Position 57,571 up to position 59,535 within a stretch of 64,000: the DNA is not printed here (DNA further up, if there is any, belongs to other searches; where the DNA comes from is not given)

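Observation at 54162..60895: Nuclease-rich four-gene candidate defense system: GIY-YIG protein, 885-aa tandem-HKD PLD protein, 554-aa unknown, and a DUF2779-like PD-(D/E)xK plus exonuclease protein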

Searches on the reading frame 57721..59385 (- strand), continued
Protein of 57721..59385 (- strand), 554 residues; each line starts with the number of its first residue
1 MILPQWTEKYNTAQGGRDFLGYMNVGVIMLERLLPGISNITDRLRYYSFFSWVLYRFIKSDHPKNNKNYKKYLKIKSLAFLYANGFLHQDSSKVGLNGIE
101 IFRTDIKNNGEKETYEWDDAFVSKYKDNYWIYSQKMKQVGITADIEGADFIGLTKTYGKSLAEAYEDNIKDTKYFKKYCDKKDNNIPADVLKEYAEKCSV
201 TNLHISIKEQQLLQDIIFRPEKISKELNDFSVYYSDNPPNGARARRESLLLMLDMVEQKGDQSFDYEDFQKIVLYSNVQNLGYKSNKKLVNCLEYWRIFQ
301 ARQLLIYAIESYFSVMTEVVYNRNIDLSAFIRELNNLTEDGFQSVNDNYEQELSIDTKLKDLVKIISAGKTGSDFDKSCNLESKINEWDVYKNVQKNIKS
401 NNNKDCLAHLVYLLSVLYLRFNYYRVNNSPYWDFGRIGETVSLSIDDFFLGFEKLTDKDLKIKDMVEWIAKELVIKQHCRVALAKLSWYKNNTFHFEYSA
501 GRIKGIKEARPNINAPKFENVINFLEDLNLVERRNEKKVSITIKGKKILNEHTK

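Call 51: search_protein_families(library=pfam, proteins=[L012:15942-18086:+, L001:6961-9897:+, L052:1109-6331:+, L074:10840-12600:+, L074:10095-10754:+, L012:14694-15902:+, L031:14280-18374:+, L040:9428-9943:+, L083:9127-9903:+, L060:7504-8493:+], max_evalue=0.001)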
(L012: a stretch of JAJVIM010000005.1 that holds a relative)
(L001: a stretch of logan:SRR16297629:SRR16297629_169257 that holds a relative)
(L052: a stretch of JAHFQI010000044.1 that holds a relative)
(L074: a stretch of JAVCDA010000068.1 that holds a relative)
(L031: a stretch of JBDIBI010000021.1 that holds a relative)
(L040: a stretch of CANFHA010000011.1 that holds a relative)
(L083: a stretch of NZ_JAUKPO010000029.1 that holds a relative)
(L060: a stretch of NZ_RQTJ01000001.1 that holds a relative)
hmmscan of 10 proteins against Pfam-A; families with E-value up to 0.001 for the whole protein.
L012:15942-18086:+ (714 aa): 9 families
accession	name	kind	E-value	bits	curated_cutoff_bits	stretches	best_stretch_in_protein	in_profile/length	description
PF13361.12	UvrD_C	-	7e-26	91.9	25.6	2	626-694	284-347/350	UvrD-like helicase C-terminal domain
PF00580.27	UvrD-helicase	-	8.3e-17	62.2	23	1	227-503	2-258/271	UvrD/REP helicase N-terminal domain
PF13245.12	AAA_19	-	1.2e-07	32.4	25.1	1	239-496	11-131/134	AAA domain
PF13538.12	UvrD_C_2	-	2.3e-07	31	27.4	0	632-655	4-27/52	UvrD-like helicase C-terminal domain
PF01443.25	Viral_helicase1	-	3.8e-07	30.6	21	0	455-540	59-139/228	Viral superfamily 1 RNA helicase core domain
PF13086.12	AAA_11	-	5.8e-06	26.7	27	1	225-320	1-93/257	AAA domain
PF05016.21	ParE_toxin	-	1.1e-05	26.3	23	1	12-86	8-88/89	ParE toxin of type II toxin-antitoxin system, parDE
PF13191.12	AAA_16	-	0.00035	21.5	32.6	0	241-310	26-98/167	AAA ATPase domain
PF13401.12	AAA_22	-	0.00076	20.2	27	0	239-284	5-43/130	AAA domain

L001:6961-9897:+ (978 aa): 1 family
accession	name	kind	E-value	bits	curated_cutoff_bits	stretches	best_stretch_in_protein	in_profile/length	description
PF16656.11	Pur_ac_phosph_N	-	0.00021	22.3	30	1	231-266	61-93/93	Purple acid Phosphatase, N-terminal domain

L052:1109-6331:+ (1740 aa): 8 families
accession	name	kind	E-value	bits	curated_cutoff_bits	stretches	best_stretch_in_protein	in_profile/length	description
PF00580.27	UvrD-helicase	-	8.3e-42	144.2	23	2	1207-1309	182-270/271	UvrD/REP helicase N-terminal domain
PF00270.35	DEAD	-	3.5e-28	98.9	26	1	319-488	3-166/167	DEAD/DEAH box helicase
PF00271.37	Helicase_C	-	3.8e-25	88.7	23.5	1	525-635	2-110/110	Helicase conserved C-terminal domain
PF13245.12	AAA_19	-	1.4e-22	80.7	25.1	1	1113-1295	3-134/134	AAA domain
PF13361.12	UvrD_C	-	2.3e-20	73.8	25.6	2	1524-1582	281-346/350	UvrD-like helicase C-terminal domain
PF13538.12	UvrD_C_2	-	1.3e-11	44.6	27.4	1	1536-1581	5-51/52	UvrD-like helicase C-terminal domain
PF01443.25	Viral_helicase1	-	3.5e-07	30.7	21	1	1530-1582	178-227/228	Viral superfamily 1 RNA helicase core domain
PF04851.21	ResIII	-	2.7e-05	24.6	22.5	0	329-448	22-139/164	Type III restriction enzyme, res subunit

L074:10840-12600:+ (586 aa): 7 families
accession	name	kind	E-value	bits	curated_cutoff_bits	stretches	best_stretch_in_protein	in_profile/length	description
PF13175.12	AAA_15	-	1.2e-28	101.2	32.1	1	5-347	3-374/374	AAA ATPase domain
PF11398.14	DUF2813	-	4.7e-20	72.7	21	2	304-391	282-369/372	Protein of unknown function (DUF2813)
PF20469.4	OLD-like_TOPRIM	-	9.2e-15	55.4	23.2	1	395-459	1-65/67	Overcoming lysogenization defect protein-like, TOPRIM domain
PF13304.12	AAA_21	-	1.1e-14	55.7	27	1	26-344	1-300/304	AAA domain, putative AbiEii toxin, Type IV TA system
PF13476.12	AAA_23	-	2.9e-12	48.1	27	1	7-213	1-199/201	AAA domain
PF02463.25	SMC_N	-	1.2e-05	25.3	40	1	5-53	2-53/220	RecF/RecN/SMC N terminal domain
PF13555.12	AAA_29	-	0.00049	20.2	27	0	12-49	11-47/61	P-loop containing region of AAA domain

L074:10095-10754:+ (219 aa): 0 families

L012:14694-15902:+ (402 aa): 2 families
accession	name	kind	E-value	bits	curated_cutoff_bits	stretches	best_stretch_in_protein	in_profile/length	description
PF04471.18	Mrr_cat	-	6.2e-28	97.7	21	1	247-363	2-115/115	Restriction endonuclease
PF22722.2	NA-iREase1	-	1e-11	45.2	27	1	254-360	1-105/106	NACHT-associated inactive Restriction Endonuclease 1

L031:14280-18374:+ (1364 aa): 4 families
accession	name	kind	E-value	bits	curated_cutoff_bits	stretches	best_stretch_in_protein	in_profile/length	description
PF00069.31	Pkinase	-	2.5e-43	148.8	31.7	2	526-772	1-258/263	Protein kinase domain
PF07714.23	PK_Tyr_Ser-Thr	-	2.6e-25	89.7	23.1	2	259-484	38-248/258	Protein tyrosine and serine/threonine kinase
PF08378.17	NERD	-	6.9e-16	59.2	22.1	1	17-129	4-107/111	Nuclease-related domain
PF03118.21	RNA_pol_A_CTD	-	3.2e-05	24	23.8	1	804-858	9-63/67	Bacterial RNA polymerase, alpha chain C terminal domain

L040:9428-9943:+ (171 aa): 1 family
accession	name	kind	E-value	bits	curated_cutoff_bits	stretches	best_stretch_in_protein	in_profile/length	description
PF09195.17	Endonuc-BglII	-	0.00024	21.3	26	1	89-166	78-163/163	Restriction endonuclease BglII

L083:9127-9903:+ (258 aa): 0 families

L060:7504-8493:+ (329 aa): 0 families

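Call 65: predict_structure(alignment_id=A4)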
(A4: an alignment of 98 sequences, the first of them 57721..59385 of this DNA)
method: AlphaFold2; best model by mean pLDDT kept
length: 554 residues; sequences in the alignment: 98
mean_pLDDT: 95.5   pTM: 0.93
mean pLDDT of the five models: 95.5, 95.2, 95.1, 94.8, 94.7
residues with pLDDT >= 90: 520; 70-90: 25; 50-70: 6; < 50: 3
segments of 3 or more residues with pLDDT < 50: 1-3
pLDDT, mean of each block of 10 residues (from residue 1): 56 84 94 96 97 98 96 98 97 93 97 97 95 97 95 97 98 98 96 98 97 98 95 92 97 97 95 96 95 98 98 98 98 99 98 98 98 96 97 98 98 98 98 95 96 98 99 98 94 96 97 88 98 93 98 91
secondary structure, 60 per line:
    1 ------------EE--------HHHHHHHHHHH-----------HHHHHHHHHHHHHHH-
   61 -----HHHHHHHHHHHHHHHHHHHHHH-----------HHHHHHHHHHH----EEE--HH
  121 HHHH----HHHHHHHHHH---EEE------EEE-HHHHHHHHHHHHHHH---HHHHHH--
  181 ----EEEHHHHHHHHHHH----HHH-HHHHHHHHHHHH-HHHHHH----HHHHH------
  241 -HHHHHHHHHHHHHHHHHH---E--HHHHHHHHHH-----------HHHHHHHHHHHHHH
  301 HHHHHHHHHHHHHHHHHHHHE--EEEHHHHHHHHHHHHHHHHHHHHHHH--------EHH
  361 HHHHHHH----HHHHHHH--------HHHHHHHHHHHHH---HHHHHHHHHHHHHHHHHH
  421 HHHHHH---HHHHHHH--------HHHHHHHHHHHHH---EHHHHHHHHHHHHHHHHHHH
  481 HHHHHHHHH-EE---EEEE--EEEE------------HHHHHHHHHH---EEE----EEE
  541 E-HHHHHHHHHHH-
elements in order: H23-33 H45-59 H66-87 H99-109 E114-116 H119-124 H129-138 E142-144 E151-153 H155-169 H173-178 E185-187 H188-198 H207-218 H220-225 H230-234 H242-259 H266-275 H287-320 E324-326 H327-349 H359-367 H372-378 H387-399 H403-426 H430-436 H445-457 H462-489 E496-499 E502-505 H518-527 E531-533 E538-541 H543-553

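Call 87: search_protein_families(library=padloc, alignment_id=A6, max_evalue=0.01)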
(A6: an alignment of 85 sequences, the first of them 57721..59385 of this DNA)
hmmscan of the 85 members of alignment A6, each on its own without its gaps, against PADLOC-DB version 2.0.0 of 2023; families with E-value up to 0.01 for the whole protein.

A. member 1, window:57721-59385:- (554 aa): 1 family
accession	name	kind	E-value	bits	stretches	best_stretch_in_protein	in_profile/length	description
PDLC03828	ZacA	-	0.0017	16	1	15-73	29-85/396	-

B. families by the number of members that match (of 85 scanned): 7 families
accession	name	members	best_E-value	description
PDLC03828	ZacA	65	2.4e-12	-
PDLC02974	WH_III-A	2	0.0014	-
PDLC02975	WH_III-A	2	0.0036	-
PDLC04357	PDC-M04B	1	0.00098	-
PDLC01879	CARF3--CARF_TM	1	0.002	-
PDLC04230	HEC-02B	1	0.0084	-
PDLC03583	REase_II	1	0.0095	Type II restriction enzyme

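Call 92: find_encoding_contigs(protein=P0005, flank=6000, max_places=1)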
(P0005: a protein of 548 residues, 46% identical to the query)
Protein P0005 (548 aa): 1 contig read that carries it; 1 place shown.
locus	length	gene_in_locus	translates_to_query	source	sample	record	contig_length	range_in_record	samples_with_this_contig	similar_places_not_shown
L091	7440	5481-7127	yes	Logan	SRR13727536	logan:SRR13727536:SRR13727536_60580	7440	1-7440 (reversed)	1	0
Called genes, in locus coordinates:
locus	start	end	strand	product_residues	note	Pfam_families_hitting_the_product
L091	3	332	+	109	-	?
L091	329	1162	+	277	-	-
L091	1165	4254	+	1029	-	PF04313:HSDR_N, PF00270:DEAD (faint), PF04851:ResIII, PF18766:SWI2_SNF2, PF22679:T1R_D3-like, PF11867:T1RH-like_C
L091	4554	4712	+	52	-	-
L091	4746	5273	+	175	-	PF01661:Macro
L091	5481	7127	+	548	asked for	-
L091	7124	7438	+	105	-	?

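Call 93: find_encoding_contigs(protein=P0007, flank=6000, max_places=1)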
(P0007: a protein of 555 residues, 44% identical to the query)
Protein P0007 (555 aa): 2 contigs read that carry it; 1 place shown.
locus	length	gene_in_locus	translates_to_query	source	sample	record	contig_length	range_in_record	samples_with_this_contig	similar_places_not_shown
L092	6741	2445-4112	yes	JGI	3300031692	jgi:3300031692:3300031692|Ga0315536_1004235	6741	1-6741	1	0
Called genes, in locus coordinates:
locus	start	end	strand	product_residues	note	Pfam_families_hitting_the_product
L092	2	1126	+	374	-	?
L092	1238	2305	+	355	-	PF08378:NERD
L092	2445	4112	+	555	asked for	-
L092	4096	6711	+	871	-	PF13091:PLDc_2 (weak)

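Call 94: search_dna_similar(query=L042:11592-14171:+, collection=plasmids, mode=protein, max_rows=15)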
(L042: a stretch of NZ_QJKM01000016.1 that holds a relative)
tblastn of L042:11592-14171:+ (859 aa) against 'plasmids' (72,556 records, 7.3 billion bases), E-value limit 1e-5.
Records with a match: 31; places in all: 31; records where one place covers at least 80% of the query: 0.
Best place of each record, by identity: <60% 31.
By first word of the organism name: Streptomyces 4; Rhizobium 3; Sphingopyxis 3; Roseomonas 3; Myroides 3; Sphingobium 2; Polaromonas 2; Novosphingobium 2; Undibacterium 1; Miltoncostaea 1; and 7 more.
By predicted mobility (MOB-suite, as given by PLSDB): non-mobilizable 17; mobilizable 8; conjugative 6.
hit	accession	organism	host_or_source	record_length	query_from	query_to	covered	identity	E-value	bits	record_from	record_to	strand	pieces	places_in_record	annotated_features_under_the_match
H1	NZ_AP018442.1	Undibacterium sp. YM2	-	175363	2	676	79%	36.4%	9e-102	355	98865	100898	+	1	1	hypothetical protein (x2)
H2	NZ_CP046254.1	Sphingobium sp. CAP-1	cell culture,activated sludge of ...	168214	4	366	42%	30.3%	7e-25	119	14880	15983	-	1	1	hypothetical protein (x2)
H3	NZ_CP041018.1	Sphingobium fuliginis ATCC 27551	cell culture,Water of rice field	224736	4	366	42%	30.3%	7e-25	119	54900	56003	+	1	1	hypothetical protein (x2)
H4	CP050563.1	Rhizobium leguminosarum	Lathyrus sativus,cell culture,root ...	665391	18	409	46%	26.3%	3e-10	72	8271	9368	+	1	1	hypothetical protein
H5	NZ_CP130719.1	Streptomyces sp. NBC_01334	-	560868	5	343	39%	29.0%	2e-13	82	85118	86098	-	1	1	hypothetical protein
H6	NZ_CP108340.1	Streptomyces jietaisiensis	-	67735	5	316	36%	31.2%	2e-17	96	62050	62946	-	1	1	hypothetical protein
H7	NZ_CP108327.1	Streptomyces jietaisiensis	-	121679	5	316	36%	31.0%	3e-16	92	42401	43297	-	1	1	hypothetical protein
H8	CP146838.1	Streptomyces griseoaurantiacus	-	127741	5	316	36%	30.9%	1e-15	89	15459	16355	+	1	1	hypothetical protein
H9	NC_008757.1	Polaromonas naphthalenivorans CJ2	-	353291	7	335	38%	28.6%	5e-22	110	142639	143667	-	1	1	hypothetical protein (x2)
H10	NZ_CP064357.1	Miltoncostaea oceani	pure culture,marine sediment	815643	7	316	36%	29.6%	2e-8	66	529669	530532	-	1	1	phospholipase D family protein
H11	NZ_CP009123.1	Sphingopyxis fribergensis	soil sample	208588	18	333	37%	29.0%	7e-16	91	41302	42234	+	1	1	hypothetical protein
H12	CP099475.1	Roseomonas mucosa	Human skin,single cell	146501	21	325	36%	29.8%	9e-13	81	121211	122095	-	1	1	hypothetical protein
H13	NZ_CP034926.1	Roseomonas mucosa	Homo sapiens,tissue sample,Clinical, ...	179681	21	325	36%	29.8%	9e-13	81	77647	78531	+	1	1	hypothetical protein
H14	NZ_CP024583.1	Roseomonas sp. FDAARGOS_362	Homo sapiens,peripheral Blood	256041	21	325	36%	29.8%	9e-13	81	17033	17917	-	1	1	hypothetical protein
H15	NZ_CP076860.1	Mycobacterium avium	Homo sapiens,sputum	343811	7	316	36%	27.5%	7e-9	68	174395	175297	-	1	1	hypothetical protein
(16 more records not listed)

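Call 95: search_dna_similar(query=L060:11569-14220:+, collection=phages, mode=protein, max_rows=10)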
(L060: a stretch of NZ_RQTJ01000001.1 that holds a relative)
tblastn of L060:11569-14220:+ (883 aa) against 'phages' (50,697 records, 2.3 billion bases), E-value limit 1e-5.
No match.

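Call 96: get_annotated_region(hit=H1, flank=7000)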
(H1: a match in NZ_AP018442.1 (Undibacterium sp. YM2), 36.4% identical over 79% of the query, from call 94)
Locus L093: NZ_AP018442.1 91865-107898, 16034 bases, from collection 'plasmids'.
description: Undibacterium sp. YM2 plasmid pUYM01, complete sequence
organism: Undibacterium sp. YM2 (NCBI taxid 2058625)
taxonomy: Bacteria; Pseudomonadota; Betaproteobacteria; Burkholderiales; Oxalobacteraceae; Undibacterium; Undibacterium sp. YM2
host: -; source: -; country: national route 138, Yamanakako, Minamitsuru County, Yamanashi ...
typing (MOB-suite, as given by PLSDB): non-mobilizable
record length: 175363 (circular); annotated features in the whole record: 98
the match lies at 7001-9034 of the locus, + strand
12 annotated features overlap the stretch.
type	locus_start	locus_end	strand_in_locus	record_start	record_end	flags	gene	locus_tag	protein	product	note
CDS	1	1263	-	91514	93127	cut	-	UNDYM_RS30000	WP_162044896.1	tetratricopeptide repeat protein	-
CDS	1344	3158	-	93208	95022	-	-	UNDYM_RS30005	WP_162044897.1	tetratricopeptide repeat protein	-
CDS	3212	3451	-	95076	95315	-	-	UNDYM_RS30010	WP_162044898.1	hypothetical protein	-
CDS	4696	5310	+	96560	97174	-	-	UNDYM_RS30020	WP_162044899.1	hypothetical protein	-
CDS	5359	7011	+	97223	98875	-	-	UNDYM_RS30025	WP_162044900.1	hypothetical protein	-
CDS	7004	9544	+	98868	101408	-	-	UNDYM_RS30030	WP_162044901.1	hypothetical protein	-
CDS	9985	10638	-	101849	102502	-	-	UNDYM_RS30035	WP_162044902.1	hypothetical protein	-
CDS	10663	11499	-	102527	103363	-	-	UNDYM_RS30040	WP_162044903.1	2OG-Fe(II) oxygenase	-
CDS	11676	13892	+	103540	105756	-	-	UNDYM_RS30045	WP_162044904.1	hypothetical protein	-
CDS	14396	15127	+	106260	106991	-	-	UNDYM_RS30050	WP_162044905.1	FliH/SctL family protein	-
CDS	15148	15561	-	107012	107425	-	-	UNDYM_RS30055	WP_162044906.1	hypothetical protein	-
CDS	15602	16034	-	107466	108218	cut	-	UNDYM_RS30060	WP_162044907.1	sigma-70 family RNA polymerase sigma factor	GO:0006352 - DNA-templated transcription initiation [Evidence IEA]; GO:0006355 - regulation of DNA-templated ...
